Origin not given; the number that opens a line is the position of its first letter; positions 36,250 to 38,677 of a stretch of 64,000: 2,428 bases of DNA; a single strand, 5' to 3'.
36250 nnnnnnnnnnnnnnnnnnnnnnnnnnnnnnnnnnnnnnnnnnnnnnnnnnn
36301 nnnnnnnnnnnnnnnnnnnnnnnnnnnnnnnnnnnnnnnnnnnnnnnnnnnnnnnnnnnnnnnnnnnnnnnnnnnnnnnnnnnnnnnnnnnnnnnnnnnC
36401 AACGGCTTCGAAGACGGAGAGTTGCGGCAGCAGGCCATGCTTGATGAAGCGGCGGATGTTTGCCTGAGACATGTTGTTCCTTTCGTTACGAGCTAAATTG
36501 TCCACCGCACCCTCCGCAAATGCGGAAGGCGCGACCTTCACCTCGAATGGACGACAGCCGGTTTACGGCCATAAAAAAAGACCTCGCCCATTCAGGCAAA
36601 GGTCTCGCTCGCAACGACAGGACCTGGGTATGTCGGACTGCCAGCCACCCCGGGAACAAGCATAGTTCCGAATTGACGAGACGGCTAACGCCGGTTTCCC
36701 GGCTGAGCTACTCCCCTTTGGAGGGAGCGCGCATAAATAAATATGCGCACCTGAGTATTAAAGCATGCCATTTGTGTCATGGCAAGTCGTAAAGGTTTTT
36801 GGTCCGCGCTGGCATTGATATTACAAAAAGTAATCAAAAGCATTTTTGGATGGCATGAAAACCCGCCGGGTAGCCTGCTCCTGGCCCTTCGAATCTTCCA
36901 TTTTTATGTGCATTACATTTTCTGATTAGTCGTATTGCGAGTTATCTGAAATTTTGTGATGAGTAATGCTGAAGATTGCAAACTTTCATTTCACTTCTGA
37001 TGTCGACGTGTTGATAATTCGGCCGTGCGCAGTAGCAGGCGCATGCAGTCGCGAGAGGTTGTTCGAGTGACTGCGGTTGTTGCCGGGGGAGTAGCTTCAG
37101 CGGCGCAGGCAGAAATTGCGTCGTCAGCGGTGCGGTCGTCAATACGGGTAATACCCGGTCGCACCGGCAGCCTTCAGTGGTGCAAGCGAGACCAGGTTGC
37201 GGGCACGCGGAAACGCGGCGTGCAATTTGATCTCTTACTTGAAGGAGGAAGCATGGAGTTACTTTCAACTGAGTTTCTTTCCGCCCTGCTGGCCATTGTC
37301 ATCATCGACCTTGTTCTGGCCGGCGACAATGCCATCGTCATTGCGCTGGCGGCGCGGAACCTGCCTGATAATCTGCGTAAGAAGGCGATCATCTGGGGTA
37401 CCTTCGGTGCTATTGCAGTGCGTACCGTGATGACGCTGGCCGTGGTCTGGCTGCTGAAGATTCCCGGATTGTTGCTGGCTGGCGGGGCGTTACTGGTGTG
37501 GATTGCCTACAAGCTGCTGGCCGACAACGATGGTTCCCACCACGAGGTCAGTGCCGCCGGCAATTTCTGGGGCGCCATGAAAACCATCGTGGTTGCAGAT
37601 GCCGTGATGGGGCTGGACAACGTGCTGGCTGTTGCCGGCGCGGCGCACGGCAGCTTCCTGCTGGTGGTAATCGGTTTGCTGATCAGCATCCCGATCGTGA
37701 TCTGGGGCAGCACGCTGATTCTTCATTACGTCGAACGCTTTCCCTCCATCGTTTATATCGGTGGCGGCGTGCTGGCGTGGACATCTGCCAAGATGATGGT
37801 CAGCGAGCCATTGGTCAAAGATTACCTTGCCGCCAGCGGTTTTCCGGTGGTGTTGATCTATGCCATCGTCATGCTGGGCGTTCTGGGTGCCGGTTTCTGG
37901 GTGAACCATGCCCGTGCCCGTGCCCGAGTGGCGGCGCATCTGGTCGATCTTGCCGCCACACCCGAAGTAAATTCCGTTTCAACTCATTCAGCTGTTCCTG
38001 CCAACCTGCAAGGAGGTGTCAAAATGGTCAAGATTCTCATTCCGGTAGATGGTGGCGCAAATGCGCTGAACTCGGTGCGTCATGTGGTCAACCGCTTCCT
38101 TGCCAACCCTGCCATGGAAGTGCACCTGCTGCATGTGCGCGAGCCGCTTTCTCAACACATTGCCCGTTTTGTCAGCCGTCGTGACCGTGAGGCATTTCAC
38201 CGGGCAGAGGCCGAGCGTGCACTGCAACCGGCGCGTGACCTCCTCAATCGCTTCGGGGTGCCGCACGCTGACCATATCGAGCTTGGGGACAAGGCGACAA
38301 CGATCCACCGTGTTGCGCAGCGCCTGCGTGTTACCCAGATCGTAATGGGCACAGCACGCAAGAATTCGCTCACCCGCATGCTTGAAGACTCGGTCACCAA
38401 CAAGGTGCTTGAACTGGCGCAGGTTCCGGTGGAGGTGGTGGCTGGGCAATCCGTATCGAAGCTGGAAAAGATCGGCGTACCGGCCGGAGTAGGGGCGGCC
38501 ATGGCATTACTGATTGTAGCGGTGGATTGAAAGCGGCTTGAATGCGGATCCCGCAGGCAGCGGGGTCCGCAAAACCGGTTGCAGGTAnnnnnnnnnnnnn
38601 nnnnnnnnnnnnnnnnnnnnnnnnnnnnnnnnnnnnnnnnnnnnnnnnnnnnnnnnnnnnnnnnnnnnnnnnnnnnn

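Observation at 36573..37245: Two oppositely oriented Mn-riboswitch-like leaders in one divergent intergenic region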

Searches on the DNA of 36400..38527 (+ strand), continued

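Call 25: search_with_rna_model(model_id=R1, sources=[window, L001, L082, L002, L003, L004, L005, L006, L007, L008, L009, L010, L011, L012, L013, L014, L015, L016, L017, L018, L019, L020, L021, L022, L023, L024, L025, L026, L027, L028, L029, L030, L031, L032, L033, L034, L035, L036, L037, L038, L039, L040, L041, L042, L043, L044, L045, L046, L047, L048, L049, L050, L051, L052, L053, L054, L055, L056, L057, L058, L059, L060, L061, L062, L063, L064, L065, L066, L067, L068, L069, L070, L071, L072, L073, L074, L075, L076, L077, L078, L079, L080, L081], max_evalue=1)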
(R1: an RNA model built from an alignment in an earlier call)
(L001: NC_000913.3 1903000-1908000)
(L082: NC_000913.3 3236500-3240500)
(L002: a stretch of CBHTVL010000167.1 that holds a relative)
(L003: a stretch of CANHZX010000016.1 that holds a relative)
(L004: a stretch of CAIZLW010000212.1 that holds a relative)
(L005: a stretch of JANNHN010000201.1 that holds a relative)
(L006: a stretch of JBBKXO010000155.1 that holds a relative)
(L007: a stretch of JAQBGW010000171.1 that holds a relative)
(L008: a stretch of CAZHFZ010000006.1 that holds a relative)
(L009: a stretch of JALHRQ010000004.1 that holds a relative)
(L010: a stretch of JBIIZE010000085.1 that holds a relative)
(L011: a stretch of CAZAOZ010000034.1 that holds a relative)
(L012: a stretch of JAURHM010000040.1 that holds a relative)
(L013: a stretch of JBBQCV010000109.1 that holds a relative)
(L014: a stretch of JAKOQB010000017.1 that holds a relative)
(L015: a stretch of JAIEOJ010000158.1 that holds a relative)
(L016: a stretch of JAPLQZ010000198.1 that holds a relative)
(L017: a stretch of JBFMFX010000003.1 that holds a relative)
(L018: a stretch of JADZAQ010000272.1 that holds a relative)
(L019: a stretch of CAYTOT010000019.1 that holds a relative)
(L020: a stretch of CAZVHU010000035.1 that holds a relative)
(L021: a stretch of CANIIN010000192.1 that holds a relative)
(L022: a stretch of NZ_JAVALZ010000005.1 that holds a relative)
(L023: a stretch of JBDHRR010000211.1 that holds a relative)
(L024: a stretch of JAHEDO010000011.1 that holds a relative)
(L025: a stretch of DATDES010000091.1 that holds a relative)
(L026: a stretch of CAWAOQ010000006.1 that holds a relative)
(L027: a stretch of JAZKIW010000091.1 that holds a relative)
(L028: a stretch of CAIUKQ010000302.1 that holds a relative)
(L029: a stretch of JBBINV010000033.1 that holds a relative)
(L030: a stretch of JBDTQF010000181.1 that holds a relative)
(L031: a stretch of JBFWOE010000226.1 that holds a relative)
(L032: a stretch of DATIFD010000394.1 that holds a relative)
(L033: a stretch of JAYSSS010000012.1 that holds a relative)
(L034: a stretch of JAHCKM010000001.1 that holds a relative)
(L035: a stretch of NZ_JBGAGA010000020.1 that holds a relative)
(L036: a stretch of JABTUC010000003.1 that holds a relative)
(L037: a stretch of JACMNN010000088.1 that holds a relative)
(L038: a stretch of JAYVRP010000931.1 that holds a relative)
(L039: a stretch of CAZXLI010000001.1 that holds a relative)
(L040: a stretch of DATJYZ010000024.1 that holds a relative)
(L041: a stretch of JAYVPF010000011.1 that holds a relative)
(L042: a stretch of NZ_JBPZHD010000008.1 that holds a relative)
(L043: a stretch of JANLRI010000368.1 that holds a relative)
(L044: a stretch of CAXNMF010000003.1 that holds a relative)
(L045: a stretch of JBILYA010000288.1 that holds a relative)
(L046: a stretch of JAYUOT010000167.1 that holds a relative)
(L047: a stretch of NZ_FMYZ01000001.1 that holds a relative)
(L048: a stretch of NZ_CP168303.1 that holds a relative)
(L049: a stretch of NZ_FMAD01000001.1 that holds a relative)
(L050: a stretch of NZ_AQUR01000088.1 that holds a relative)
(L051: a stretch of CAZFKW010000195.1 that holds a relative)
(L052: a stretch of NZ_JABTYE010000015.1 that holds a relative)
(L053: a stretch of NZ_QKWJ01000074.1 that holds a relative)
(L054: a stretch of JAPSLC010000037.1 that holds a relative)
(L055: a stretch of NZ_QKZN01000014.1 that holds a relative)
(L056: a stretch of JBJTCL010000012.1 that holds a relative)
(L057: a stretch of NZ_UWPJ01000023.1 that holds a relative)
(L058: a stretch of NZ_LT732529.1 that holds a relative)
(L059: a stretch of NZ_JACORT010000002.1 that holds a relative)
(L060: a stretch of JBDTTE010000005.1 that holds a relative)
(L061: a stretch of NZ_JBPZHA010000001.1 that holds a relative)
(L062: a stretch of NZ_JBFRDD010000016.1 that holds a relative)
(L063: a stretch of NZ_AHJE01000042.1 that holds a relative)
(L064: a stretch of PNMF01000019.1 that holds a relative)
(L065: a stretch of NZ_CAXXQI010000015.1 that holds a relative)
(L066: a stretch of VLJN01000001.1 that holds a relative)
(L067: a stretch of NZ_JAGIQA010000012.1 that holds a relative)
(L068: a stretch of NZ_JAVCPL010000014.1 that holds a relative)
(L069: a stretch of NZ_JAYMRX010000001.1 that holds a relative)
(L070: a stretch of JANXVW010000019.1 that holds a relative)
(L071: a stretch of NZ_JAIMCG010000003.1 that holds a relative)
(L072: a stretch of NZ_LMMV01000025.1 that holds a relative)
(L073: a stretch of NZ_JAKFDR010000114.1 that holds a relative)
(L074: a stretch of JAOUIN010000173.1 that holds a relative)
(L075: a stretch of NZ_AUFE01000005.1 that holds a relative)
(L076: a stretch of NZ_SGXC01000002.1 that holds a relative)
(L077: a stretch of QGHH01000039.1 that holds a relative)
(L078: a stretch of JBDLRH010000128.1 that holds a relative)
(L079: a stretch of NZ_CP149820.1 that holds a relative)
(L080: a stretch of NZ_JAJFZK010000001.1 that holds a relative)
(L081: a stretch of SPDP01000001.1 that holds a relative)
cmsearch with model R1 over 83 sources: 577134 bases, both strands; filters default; matches with E-value up to 1: 93.
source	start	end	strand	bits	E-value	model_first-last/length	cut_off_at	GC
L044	2230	2359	-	131.1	2.8e-32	1-130/130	no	0.61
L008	2455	2584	-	130.4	4.2e-32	1-130/130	no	0.6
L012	2455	2584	-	129.7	6.4e-32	1-130/130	no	0.62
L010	2336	2465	-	127.7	2.2e-31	1-130/130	no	0.61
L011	2435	2567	-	127.5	2.5e-31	1-130/130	no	0.63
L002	2158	2286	-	126.1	6.1e-31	1-130/130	no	0.64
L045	2261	2391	-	124.9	1.3e-30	1-130/130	no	0.63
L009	2457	2586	-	122.5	5.5e-30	1-130/130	no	0.65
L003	2180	2310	-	120.3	2.1e-29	1-130/130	no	0.61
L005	369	501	-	114.1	9.9e-28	1-130/130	no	0.57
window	36595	36722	-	112.9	2e-27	1-130/130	no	0.6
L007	2274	2406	-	110.3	9.7e-27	1-130/130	no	0.59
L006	2451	2583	-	104.9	2.8e-25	1-130/130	no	0.5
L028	2599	2732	-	98.7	1.2e-23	1-130/130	no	0.63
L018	2436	2568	-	92.7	5e-22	1-130/130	no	0.67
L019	2657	2782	-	91.6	9.6e-22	1-130/130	no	0.65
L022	2693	2801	-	89.5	3.5e-21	1-130/130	no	0.63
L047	2741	2866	+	76.8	8.8e-18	1-130/130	no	0.6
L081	2770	2886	+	75.9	1.5e-17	1-130/130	no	0.54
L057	2770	2885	+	74.5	3.6e-17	1-130/130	no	0.57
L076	2769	2885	+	73.7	5.9e-17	1-130/130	no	0.55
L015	1684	1822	-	73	8.9e-17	1-130/130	no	0.6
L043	2772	2904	+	71.5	2.3e-16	1-130/130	no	0.53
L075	2742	2864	+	71.1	2.8e-16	1-130/130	no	0.63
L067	2752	2873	+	70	5.7e-16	1-130/130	no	0.63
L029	2796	2906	-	69.6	7e-16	1-130/130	no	0.7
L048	2761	2881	+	69.4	8.2e-16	1-130/130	no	0.62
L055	2761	2881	+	69.4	8.2e-16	1-130/130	no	0.62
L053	2760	2880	+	69.1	9.8e-16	1-130/130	no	0.63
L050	2761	2881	+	68.7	1.3e-15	1-130/130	no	0.63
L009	2817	2933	+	67.7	2.4e-15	1-130/130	no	0.68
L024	2685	2791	-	67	3.5e-15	1-130/130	no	0.67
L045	2620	2735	+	66.7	4.2e-15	1-130/130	no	0.64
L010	2700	2815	+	66.6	4.5e-15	1-130/130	no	0.65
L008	2819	2934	+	66.6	4.5e-15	1-130/130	no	0.66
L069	2743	2863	+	66.5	4.9e-15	1-130/130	no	0.62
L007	2828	2946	+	66.1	6e-15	1-130/130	no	0.59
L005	918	1036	+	65.7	8.1e-15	1-130/130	no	0.63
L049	2761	2881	+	65.1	1.2e-14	1-130/130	no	0.61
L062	2757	2873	+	64.1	2.2e-14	1-130/130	no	0.6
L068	2757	2873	+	63.7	2.7e-14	1-130/130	no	0.61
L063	2759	2875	+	63.6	2.9e-14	1-130/130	no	0.61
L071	2763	2901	+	63.5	3.1e-14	1-130/130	no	0.6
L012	2820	2933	+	61.9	8.2e-14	1-130/130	no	0.63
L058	2589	2686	+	60.7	1.7e-13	1-130/130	no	0.44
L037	2634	2760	-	60.4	2.1e-13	1-130/130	no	0.63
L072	2736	2888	+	60.1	2.5e-13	1-130/130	no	0.63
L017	2651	2767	-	59.8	2.9e-13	1-130/130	no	0.72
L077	2599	2694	+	59.3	4e-13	1-130/130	no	0.47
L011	2822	2936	+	59.2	4.4e-13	1-130/130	no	0.71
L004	1506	1604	+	58.7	5.8e-13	1-130/130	no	0.63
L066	2772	2903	+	58.2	7.9e-13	1-130/130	no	0.63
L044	4508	4606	+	58.1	8.6e-13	1-130/130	no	0.63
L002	4389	4487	+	58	8.9e-13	1-130/130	no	0.65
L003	4481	4579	+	58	8.9e-13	1-130/130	no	0.65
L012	4549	4647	+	57.6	1.1e-12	1-130/130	no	0.63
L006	2809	2928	+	57.1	1.6e-12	1-130/130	no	0.63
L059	2799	2901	+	57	1.7e-12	1-130/130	no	0.64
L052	2757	2898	+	56.6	2.2e-12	1-130/130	no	0.61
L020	2652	2767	-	56.3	2.5e-12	1-130/130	no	0.74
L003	2824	2947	+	56.2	2.7e-12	1-130/130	no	0.59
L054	2757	2898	+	56.1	3e-12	1-130/130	no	0.63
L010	4437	4534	+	55.9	3.3e-12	1-130/130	no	0.64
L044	2828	2947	+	55.9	3.3e-12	1-130/130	no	0.61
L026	2666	2790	-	53.8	1.2e-11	1-130/130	no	0.69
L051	2722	2872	+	53.8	1.2e-11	1-130/130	no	0.54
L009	4601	4699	+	53.3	1.6e-11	1-130/130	no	0.61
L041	2650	2768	-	52.8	2.2e-11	1-130/130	no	0.58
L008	4556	4654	+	52.4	2.8e-11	1-130/130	no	0.63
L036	2560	2682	-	52.4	2.8e-11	1-130/130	no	0.69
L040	2626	2750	-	49.2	2e-10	1-130/130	no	0.71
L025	1372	1486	-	49.1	2.2e-10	1-130/130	no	0.63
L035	2753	2881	-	48.6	3e-10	1-130/130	no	0.74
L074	860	958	+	47.8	4.7e-10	1-130/130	no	0.63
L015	4326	4433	+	46.8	8.7e-10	7-124/130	no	0.62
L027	2720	2835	-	46.2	1.3e-09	1-130/130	no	0.61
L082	1874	2001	+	46.1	1.3e-09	1-130/130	no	0.48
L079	2664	2836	+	46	1.4e-09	1-130/130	no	0.58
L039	2754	2887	-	45.7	1.7e-09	1-130/130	no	0.75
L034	2667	2791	-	45.7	1.8e-09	1-130/130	no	0.66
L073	2720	2866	+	45.2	2.4e-09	1-130/130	no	0.5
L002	2732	2865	+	44.2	4.3e-09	1-130/130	no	0.59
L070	2834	2925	+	43.5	6.7e-09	1-130/130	no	0.63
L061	2837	2976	+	42.7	1.1e-08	1-130/130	no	0.66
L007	4498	4624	+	40.4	4.5e-08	1-130/130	no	0.61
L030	2643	2771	-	40.3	4.6e-08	1-130/130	no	0.72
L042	2714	2855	-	37.2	3.2e-07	1-130/130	no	0.68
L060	2837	2928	+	36.2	6e-07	1-130/130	no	0.66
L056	2807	2941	+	35.7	8.1e-07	1-130/130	no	0.68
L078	693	830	+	32.7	5.1e-06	1-130/130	no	0.67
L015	2016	2120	+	17.7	0.05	1-130/130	no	0.67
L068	4792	4865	+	13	0.91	1-130/130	no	0.7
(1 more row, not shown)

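Call 27: search_with_rna_model(model_id=R1, sources=[L001, L082], max_evalue=10, filters=off, show_alignments=2)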
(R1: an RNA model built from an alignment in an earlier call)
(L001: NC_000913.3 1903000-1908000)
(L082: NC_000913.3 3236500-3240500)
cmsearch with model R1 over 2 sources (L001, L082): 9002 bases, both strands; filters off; matches with E-value up to 10: 30.
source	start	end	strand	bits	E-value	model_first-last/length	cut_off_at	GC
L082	1874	2001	+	46.1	2.1e-11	1-130/130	no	0.48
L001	2464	2574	+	32.5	8.7e-08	1-130/130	no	0.48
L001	2068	2107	+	8.3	0.25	1-130/130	no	0.35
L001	359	449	-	8.1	0.3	1-130/130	no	0.58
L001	3266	3339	+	6.7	0.68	1-130/130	no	0.5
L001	2755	2776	-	6.1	0.98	1-130/130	no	0.55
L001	2954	2989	+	5.9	1.1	1-130/130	no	0.58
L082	835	862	+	5.7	1.3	1-130/130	no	0.54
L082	245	277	-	4.7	2.3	44-76/130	no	0.45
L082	3126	3172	-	4.6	2.5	1-130/130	no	0.6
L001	1565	1645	-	4.5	2.7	1-130/130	no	0.51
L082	721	747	-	4.5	2.7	1-130/130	no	0.52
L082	1430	1529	+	4.1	3.5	11-122/130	no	0.57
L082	280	301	-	3.9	3.8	1-130/130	no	0.64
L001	249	326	-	3.9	3.8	1-130/130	no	0.55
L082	3184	3219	+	3.9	3.9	1-130/130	no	0.58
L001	2254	2343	-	3.7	4.2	1-130/130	no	0.29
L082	585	611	-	3.7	4.2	1-130/130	no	0.48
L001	4332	4361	+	3.7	4.4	1-130/130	no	0.47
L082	1535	1594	-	3.6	4.6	1-130/130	no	0.5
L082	758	796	-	3.6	4.7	1-130/130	no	0.44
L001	4892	4913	+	3.5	5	1-130/130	no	0.18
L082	3265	3312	-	3.3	5.4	1-130/130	no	0.27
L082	1921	1983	-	3.3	5.6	1-130/130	no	0.46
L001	3673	3706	-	3.1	6.2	1-130/130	no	0.56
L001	3351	3370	-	3.1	6.4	1-130/130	no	0.6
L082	3459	3481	+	3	6.6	1-130/130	no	0.65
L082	1250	1262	+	2.9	7.1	1-130/130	no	0.38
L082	455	472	-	2.9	7.2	1-130/130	no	0.39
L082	2276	2296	+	2.8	7.3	1-130/130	no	0.71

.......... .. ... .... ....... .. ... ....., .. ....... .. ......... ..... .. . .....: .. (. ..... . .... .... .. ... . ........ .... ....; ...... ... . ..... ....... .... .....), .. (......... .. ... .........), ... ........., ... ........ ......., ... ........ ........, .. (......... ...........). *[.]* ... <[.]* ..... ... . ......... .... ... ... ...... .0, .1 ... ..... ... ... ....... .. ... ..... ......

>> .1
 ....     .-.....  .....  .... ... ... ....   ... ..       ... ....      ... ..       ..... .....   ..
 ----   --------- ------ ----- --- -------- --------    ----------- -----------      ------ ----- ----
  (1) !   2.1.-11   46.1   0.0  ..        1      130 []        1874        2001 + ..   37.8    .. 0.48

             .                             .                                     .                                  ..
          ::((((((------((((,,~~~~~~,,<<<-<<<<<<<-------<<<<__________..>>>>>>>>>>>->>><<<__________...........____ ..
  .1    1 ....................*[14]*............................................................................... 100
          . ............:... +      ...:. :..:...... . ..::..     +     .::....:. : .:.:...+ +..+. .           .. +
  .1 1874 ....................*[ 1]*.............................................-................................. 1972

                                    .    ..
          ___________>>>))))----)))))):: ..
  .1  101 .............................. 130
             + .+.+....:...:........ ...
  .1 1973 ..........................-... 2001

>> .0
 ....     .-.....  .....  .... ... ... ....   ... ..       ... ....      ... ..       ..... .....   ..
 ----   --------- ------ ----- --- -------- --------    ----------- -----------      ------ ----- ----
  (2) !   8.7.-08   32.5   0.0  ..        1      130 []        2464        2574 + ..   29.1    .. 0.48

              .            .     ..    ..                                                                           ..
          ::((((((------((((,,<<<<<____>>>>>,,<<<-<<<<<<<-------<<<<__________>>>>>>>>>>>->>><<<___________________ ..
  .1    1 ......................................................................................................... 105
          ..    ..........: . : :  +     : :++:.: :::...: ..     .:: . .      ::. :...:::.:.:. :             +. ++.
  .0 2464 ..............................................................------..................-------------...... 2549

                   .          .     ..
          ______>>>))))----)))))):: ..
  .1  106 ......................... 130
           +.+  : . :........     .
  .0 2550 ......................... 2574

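Call 28: search_with_rna_model(model_id=R1, source=window, start=36400, end=37400, max_evalue=10, filters=off, show_alignments=2)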
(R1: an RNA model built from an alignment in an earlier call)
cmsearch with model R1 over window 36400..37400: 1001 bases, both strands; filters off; matches with E-value up to 10: 23.
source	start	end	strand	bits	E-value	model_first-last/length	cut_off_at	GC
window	36595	36722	-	112.9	3.6e-30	1-130/130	no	0.6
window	37080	37199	+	56.3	4.5e-15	1-130/130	no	0.62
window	36522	36542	+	3.9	0.41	1-130/130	no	0.71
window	37239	37282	+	3.4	0.57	1-130/130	no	0.41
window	36822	36850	-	2.7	0.88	1-130/130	no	0.24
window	36822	36850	+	2.5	1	1-130/130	no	0.24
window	37201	37225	-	1.8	1.5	1-130/130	no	0.72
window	36523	36553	-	1.7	1.6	46-74/130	no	0.65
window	36781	36803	-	1.1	2.4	1-130/130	no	0.43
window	36952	36983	+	1.1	2.4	1-130/130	no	0.34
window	37325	37345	-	0.9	2.7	1-130/130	no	0.52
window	36407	36464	+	0.4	3.6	1-130/130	no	0.59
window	36446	36511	-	0.4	3.6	38-82/130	no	0.52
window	36690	36703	+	0.2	4.2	21-34/130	no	0.79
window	36863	36887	+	0.1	4.5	1-130/130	no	0.8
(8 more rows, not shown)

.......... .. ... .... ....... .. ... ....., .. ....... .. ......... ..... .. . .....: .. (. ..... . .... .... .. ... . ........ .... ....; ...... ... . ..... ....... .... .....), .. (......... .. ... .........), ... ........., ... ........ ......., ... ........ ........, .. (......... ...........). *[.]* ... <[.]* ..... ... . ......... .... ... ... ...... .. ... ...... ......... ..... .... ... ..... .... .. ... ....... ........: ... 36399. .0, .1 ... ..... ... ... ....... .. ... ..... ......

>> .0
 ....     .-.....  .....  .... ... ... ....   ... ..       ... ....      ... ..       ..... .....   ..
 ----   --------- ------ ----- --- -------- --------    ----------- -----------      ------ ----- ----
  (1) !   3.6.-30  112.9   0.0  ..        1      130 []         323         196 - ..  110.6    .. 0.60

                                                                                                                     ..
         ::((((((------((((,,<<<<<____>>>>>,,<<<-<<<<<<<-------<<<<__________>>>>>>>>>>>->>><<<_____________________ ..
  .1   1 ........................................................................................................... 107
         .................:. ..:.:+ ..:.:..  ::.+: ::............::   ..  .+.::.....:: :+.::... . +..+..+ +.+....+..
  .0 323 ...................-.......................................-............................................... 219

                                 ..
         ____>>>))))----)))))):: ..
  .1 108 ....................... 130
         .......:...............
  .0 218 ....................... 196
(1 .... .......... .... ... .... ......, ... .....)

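Call 56: search_with_rna_model(model_id=R1, sources=[L001, L082, L058, L077, L047, L057, L072, L059, L079, L061, L051, L073, L070, L071], max_evalue=0.0001, filters=off, make_alignment=true)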
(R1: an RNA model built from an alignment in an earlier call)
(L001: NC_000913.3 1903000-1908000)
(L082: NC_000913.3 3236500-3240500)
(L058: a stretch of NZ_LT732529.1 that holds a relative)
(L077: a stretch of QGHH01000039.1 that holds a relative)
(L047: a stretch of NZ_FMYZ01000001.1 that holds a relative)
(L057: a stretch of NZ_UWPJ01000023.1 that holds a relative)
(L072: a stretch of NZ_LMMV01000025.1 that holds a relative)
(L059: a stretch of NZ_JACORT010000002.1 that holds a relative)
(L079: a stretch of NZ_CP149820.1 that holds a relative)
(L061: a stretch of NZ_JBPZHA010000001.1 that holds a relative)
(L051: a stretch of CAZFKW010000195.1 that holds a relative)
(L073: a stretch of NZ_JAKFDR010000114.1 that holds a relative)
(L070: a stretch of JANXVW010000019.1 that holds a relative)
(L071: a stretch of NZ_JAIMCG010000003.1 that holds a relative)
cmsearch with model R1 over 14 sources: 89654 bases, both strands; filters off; matches with E-value up to 0.0001: 14.
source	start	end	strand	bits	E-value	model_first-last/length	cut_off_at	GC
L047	2741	2866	+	76.7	1.4e-18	1-130/130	no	0.6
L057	2770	2885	+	74.4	5.7e-18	1-130/130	no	0.57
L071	2763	2901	+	63.5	4.8e-15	1-130/130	no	0.6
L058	2589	2686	+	60.3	3.3e-14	1-130/130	no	0.44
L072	2736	2888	+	60.1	3.8e-14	1-130/130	no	0.63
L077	2599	2694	+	59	7.6e-14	1-130/130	no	0.47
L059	2799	2901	+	56.9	2.8e-13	1-130/130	no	0.64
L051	2722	2872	+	53.8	1.9e-12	1-130/130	no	0.54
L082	1874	2001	+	46.1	2.1e-10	1-130/130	no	0.48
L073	2720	2866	+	45.2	3.7e-10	1-130/130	no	0.5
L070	2834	2925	+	43.3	1.2e-09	1-130/130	no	0.63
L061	2837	2976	+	42.6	1.7e-09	1-130/130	no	0.66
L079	2667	2833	+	37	5.7e-08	4-127/130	no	0.59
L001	2464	2574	+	32.5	8.6e-07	1-130/130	no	0.48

Alignment A6: 14 matches aligned to the model, 225 columns, each read 5' to 3' on its own strand. Consensus structure (alignment columns), stored with it:
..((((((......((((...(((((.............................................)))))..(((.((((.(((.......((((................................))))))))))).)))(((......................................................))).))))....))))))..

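Call 57: build_rna_model(alignment_id=A6)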
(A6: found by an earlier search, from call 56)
Model R2 built from alignment A6 (14 sequences, 225 columns); structure: stored with the alignment.
model positions 113; base pairs 32; branch points 2; effective number of sequences 2.64; information 0.59 bits per position. Calibrated on 0.2 Mb of random sequence (short: E-values are rough).
structure used (alignment columns):
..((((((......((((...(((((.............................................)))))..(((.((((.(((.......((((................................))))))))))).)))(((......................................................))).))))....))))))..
